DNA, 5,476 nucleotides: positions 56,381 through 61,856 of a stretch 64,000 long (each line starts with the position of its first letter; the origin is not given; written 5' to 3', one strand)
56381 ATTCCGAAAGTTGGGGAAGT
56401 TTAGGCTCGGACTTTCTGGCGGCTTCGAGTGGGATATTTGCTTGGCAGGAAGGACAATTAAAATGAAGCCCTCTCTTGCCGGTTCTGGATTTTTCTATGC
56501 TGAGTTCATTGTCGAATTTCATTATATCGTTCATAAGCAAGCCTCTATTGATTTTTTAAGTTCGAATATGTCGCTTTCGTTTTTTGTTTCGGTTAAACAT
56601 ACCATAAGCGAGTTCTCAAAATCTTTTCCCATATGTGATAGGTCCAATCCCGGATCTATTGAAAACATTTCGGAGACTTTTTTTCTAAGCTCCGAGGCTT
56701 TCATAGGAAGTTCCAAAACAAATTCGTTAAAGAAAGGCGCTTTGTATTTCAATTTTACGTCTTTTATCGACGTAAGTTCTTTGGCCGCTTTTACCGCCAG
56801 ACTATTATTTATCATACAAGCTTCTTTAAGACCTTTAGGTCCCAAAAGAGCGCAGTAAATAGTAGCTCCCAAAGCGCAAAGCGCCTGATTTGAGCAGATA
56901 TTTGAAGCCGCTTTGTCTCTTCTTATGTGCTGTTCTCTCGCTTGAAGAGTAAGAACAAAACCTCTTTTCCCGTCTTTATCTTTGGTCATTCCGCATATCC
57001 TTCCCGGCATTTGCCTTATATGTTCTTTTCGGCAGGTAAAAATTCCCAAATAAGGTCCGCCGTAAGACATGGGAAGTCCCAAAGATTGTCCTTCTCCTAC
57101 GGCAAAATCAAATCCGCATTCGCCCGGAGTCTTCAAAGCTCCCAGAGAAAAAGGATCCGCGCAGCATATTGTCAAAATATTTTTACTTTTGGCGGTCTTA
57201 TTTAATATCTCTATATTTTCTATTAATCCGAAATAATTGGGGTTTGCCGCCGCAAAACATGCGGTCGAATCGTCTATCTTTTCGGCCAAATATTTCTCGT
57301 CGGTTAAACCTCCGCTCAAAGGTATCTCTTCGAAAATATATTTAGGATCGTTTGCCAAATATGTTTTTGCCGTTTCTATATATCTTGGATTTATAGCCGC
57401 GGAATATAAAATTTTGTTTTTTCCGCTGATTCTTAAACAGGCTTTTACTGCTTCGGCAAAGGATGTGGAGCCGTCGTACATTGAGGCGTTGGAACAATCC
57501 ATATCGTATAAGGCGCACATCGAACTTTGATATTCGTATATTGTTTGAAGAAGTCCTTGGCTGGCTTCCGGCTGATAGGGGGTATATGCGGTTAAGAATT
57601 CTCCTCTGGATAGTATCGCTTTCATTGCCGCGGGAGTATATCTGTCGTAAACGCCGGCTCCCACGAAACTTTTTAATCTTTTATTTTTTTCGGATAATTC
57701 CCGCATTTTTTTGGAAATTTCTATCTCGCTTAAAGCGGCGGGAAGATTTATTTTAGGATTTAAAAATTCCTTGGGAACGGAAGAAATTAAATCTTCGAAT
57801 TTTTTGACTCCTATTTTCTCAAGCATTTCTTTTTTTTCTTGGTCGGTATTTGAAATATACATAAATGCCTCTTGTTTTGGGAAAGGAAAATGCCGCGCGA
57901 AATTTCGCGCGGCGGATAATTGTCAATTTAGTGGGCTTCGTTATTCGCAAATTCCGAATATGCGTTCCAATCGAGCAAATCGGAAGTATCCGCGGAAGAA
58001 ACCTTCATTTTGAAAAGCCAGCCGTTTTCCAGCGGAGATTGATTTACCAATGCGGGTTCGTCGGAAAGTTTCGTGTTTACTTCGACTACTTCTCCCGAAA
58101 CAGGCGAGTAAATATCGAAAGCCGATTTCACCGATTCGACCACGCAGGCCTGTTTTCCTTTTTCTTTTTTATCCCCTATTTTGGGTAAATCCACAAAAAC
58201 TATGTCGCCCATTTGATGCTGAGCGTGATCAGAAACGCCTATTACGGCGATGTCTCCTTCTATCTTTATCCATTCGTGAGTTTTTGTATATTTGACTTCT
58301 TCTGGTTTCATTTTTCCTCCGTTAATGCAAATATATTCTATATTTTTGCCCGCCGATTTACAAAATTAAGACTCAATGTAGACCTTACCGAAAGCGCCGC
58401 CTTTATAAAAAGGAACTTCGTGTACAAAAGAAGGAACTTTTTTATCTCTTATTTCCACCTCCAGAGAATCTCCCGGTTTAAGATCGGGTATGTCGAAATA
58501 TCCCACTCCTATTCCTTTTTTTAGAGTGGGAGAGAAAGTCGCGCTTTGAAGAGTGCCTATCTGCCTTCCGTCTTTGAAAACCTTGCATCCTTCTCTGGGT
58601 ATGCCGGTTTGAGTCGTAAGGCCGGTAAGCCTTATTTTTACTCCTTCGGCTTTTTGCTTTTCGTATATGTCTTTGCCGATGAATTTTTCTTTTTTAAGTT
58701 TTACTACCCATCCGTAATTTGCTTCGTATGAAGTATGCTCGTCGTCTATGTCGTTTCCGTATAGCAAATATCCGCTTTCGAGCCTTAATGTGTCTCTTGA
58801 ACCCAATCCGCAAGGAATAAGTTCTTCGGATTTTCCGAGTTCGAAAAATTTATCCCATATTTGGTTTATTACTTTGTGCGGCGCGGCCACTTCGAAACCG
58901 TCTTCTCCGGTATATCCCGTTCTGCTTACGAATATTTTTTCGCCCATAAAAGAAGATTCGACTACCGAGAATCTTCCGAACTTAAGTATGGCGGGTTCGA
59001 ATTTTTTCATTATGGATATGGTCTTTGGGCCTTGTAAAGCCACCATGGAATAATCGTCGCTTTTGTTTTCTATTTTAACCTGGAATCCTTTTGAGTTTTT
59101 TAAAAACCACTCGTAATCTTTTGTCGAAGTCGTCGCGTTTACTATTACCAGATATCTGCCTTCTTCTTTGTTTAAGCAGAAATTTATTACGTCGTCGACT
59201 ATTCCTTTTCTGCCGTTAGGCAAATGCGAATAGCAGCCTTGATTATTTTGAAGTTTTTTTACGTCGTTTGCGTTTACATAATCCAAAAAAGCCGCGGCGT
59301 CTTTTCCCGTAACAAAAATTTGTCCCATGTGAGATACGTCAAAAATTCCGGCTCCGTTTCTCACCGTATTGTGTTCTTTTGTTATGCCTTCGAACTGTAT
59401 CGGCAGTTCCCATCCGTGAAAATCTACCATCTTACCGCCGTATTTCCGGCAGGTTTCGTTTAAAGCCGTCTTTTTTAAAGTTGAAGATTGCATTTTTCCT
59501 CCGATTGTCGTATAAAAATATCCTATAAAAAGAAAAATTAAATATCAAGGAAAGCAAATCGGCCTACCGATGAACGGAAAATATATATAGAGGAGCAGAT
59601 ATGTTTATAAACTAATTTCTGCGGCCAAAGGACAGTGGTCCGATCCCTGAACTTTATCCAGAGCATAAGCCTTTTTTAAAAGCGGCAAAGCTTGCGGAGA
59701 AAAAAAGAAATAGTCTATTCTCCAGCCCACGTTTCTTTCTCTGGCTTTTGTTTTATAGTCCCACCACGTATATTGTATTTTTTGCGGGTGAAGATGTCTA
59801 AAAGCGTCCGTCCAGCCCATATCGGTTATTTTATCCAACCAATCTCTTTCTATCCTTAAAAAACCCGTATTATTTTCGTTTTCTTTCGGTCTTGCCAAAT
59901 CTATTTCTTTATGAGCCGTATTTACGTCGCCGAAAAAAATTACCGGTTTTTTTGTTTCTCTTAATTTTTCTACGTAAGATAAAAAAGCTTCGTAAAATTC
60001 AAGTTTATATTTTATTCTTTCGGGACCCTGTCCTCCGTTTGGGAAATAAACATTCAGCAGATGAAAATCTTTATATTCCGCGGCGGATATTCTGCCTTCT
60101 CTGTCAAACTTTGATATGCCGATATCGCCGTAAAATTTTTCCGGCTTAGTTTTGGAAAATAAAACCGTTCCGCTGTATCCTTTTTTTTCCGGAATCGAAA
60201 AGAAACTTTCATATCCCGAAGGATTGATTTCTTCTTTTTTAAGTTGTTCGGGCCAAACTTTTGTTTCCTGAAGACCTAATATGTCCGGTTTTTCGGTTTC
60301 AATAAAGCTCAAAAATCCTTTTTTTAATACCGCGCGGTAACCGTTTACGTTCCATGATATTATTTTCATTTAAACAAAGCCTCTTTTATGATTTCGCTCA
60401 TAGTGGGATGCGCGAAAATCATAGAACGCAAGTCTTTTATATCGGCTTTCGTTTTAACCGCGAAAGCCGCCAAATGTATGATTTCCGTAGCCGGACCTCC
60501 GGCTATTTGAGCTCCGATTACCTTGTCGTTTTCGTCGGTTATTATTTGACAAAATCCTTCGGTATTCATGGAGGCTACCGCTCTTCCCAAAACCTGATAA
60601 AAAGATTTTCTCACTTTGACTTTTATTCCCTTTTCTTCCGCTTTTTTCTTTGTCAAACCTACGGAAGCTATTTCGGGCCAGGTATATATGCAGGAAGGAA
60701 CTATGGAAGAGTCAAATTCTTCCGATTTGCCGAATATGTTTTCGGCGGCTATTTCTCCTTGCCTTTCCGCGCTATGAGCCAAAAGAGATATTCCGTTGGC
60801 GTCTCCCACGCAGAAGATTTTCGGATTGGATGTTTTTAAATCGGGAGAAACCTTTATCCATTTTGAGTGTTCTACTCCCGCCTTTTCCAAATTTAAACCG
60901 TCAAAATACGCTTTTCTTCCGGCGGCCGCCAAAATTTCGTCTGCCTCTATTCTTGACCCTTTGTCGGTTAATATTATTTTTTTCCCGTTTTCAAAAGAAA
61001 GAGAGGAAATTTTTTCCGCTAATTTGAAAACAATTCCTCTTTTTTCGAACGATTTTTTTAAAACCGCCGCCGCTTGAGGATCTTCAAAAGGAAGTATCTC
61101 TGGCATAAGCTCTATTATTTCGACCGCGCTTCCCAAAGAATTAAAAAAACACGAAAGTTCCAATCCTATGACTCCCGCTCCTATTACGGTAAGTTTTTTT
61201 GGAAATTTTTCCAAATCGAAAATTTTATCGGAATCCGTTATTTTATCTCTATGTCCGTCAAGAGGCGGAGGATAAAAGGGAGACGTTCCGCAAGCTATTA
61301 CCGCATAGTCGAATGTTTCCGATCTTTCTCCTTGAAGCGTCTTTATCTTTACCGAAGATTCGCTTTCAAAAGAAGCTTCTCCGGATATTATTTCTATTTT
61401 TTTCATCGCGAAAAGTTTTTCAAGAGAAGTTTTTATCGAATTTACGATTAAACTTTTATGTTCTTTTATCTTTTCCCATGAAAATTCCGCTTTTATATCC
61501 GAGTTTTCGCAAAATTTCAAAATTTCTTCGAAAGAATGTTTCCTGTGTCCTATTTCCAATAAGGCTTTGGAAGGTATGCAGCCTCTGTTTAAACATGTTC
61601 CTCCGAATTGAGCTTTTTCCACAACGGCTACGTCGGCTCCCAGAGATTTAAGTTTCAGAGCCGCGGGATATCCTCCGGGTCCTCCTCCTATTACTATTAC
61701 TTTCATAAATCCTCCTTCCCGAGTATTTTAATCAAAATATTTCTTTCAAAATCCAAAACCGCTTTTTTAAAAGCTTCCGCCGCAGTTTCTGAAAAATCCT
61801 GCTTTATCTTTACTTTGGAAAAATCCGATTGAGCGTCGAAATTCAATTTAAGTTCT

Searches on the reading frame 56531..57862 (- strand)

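Call 18: search_protein_families(library=pfam, proteins=[window:56531-57862:-], max_evalue=0.001)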
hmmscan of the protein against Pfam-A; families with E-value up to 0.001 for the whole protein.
window:56531-57862:- (443 aa): 1 family
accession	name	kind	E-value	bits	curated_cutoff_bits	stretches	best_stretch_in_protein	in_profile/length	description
PF02347.22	GDC-P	-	3.8e-114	382.3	26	1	2-435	3-425/429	Glycine cleavage system P-protein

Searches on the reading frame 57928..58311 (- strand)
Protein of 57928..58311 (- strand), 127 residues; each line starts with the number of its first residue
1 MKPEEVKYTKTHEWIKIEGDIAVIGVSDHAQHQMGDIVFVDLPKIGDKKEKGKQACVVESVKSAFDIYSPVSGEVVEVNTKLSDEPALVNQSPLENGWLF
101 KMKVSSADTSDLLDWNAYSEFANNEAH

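Call 18: search_protein_families(library=pfam, proteins=[window:57928-58311:-], max_evalue=0.001)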
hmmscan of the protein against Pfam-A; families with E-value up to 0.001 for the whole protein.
window:57928-58311:- (127 aa): 2 families
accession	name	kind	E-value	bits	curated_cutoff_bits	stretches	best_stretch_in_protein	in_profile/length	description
PF01597.25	GCV_H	-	5.5e-41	139.7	22.2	1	7-123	2-120/122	Glycine cleavage H-protein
PF00364.28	Biotin_lipoyl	-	0.00051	20.3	22.1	1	44-81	22-59/73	Biotin-requiring enzyme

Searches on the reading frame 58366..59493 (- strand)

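Call 18: search_protein_families(library=pfam, proteins=[window:58366-59493:-], max_evalue=0.001)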
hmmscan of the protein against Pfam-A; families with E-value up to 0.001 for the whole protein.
window:58366-59493:- (375 aa): 2 families
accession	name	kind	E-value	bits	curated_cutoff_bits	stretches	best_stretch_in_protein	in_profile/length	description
PF01571.26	GCV_T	-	2.3e-80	270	25.6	1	12-263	2-255/255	Aminomethyltransferase folate-binding domain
PF08669.17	GCV_T_C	-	3.7e-18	65.6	25.9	1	288-364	2-80/80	Glycine cleavage T-protein C-terminal barrel domain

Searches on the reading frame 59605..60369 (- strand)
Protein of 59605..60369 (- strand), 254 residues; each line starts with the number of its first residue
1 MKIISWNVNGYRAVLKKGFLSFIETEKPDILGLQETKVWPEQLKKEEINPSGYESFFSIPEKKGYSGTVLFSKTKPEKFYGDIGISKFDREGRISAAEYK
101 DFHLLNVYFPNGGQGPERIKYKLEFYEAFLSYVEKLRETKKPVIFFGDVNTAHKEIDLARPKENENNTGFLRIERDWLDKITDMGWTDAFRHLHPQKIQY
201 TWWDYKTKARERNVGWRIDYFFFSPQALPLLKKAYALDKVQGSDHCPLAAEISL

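Call 18: search_protein_families(library=pfam, proteins=[window:59605-60369:-], max_evalue=0.001)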
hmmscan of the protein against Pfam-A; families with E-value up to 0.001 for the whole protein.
window:59605-60369:- (254 aa): 1 family
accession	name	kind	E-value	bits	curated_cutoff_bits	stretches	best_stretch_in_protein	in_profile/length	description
PF03372.29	Exo_endo_phos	-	7.2e-31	108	24.5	1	4-245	1-225/225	Endonuclease/Exonuclease/phosphatase family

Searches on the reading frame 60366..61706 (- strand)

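Call 18: search_protein_families(library=pfam, proteins=[window:60366-61706:-], max_evalue=0.001)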
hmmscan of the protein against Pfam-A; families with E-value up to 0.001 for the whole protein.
window:60366-61706:- (446 aa): 11 families
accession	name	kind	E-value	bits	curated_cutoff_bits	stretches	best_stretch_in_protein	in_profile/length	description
PF07992.20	Pyr_redox_2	-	2.7e-61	208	26.1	1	1-317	1-291/291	Pyridine nucleotide-disulphide oxidoreductase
PF02852.28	Pyr_redox_dim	-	3.8e-31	108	25.3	1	336-443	1-109/110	Pyridine nucleotide-disulphide oxidoreductase, dimerisation domain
PF00070.33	Pyr_redox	-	4.3e-22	78.9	22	1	171-244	1-77/82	Pyridine nucleotide-disulphide oxidoreductase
PF01134.28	GIDA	-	4.2e-10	39.7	22.1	1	2-141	1-150/391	Glucose inhibited division protein A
PF03486.20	HI0933_like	-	1.6e-07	31.5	50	0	2-34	2-34/244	HI0933-like protein Rossmann domain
PF01266.30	DAO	-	4.2e-07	30.2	27.9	0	2-37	1-38/353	FAD dependent oxidoreductase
PF13738.12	Pyr_redox_3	-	2e-06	27.7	30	0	4-37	1-35/305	Pyridine nucleotide-disulphide oxidoreductase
PF00890.30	FAD_binding_2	-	3e-06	27.1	20.4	1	3-36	2-36/414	FAD binding domain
PF12831.13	FAD_oxidored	-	4.3e-06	26.7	27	1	3-42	2-42/416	FAD dependent oxidoreductase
PF01262.27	AlaDh_PNT_C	-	5.2e-06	26.5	23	0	2-31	30-59/214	Alanine dehydrogenase/PNT, C-terminal domain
PF01494.25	FAD_binding_3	-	6.3e-06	26.1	22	1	2-33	3-34/349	FAD binding domain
